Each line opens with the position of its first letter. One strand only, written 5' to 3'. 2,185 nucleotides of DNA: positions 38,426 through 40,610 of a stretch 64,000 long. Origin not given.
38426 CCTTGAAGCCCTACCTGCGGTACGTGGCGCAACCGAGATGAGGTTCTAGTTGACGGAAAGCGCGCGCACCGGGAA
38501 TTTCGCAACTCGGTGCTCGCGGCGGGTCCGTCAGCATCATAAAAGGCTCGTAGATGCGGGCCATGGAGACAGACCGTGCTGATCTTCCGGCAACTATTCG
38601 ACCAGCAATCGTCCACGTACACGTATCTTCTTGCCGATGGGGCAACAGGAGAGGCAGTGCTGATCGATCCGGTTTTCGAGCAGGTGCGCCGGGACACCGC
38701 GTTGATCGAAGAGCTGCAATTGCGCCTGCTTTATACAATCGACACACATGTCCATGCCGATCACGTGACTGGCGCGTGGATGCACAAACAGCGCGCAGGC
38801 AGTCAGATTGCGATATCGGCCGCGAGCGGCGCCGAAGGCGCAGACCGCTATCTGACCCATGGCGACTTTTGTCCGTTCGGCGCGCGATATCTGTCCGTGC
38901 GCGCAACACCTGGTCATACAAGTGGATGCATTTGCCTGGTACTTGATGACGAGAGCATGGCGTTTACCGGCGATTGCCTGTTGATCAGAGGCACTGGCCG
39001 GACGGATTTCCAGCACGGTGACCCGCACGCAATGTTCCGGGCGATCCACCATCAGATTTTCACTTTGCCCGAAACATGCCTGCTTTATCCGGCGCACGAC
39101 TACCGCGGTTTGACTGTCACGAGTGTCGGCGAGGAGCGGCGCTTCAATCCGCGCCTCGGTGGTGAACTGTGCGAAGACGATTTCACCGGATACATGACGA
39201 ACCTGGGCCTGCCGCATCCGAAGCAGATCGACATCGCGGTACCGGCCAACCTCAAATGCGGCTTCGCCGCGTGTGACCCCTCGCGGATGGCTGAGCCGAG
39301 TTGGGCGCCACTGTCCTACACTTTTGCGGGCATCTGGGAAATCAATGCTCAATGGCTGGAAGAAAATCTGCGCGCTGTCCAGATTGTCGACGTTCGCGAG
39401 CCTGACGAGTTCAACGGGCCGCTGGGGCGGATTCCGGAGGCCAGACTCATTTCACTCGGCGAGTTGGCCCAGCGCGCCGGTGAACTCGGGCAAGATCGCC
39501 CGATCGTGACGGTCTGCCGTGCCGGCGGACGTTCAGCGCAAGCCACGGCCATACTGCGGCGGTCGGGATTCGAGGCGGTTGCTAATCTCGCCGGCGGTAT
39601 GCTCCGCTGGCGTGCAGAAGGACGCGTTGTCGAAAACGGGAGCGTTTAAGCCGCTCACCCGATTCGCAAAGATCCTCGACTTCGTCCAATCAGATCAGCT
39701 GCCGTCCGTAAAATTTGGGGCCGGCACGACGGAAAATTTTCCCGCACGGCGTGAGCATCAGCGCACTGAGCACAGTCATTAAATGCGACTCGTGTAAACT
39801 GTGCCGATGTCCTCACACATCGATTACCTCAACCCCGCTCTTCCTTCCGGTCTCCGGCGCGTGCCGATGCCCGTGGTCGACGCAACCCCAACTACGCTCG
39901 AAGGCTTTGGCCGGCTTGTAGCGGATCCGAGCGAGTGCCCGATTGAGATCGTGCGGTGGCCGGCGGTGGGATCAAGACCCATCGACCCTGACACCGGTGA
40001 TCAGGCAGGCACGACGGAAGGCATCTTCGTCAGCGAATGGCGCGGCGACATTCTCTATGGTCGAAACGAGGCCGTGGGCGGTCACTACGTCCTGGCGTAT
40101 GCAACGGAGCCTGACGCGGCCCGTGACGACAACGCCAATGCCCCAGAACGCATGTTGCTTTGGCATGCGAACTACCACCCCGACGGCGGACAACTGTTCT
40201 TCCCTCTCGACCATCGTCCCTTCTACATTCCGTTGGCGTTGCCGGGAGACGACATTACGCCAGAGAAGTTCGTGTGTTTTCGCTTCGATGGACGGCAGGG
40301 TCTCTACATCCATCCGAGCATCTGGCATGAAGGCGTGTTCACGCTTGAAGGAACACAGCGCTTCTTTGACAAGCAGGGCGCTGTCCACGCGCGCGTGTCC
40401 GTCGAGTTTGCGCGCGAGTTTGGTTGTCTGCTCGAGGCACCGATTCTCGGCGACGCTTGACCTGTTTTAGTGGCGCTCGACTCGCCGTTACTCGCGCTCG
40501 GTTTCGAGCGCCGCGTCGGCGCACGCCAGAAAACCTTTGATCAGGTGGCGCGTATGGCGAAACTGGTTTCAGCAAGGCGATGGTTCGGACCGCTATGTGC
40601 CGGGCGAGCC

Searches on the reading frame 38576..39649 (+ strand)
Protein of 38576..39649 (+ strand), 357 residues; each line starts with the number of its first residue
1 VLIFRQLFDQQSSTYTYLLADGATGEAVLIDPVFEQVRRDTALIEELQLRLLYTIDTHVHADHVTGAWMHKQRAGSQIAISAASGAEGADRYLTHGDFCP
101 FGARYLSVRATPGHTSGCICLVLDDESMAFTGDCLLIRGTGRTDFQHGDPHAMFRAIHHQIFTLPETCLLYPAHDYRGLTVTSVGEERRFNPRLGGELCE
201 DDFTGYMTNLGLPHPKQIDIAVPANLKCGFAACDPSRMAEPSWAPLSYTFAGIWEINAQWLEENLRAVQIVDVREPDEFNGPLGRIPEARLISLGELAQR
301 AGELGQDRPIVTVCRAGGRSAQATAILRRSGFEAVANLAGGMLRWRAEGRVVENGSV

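Call 63: search_protein_families(library=pfam, proteins=[window:38576-39649:+], max_evalue=0.001)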
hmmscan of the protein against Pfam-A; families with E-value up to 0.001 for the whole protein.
window:38576-39649:+ (357 aa): 2 families
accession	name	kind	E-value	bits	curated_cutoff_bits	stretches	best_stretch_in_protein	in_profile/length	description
PF00581.25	Rhodanese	-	2.6e-17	63.6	22.2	1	258-347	2-101/102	Rhodanese-like domain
PF00753.33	Lactamase_B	-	4.7e-14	53.2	22.7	1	13-158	5-174/196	Metallo-beta-lactamase superfamily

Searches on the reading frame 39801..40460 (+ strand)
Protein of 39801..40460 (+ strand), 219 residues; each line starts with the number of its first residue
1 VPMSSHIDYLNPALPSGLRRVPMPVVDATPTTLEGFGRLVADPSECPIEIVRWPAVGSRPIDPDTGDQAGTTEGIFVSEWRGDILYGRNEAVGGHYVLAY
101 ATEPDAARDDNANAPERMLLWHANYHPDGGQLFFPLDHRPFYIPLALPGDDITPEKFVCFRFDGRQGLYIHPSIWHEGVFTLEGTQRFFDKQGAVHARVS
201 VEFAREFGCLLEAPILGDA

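Call 63: search_protein_families(library=pfam, proteins=[window:39801-40460:+], max_evalue=0.001)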
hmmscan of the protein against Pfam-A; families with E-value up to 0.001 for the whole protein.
window:39801-40460:+ (219 aa): 1 family
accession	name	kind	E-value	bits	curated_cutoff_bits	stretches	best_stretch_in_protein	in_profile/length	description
PF04115.18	Ureidogly_lyase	-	5.1e-08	33.2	23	1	126-189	76-139/162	Ureidoglycolate lyase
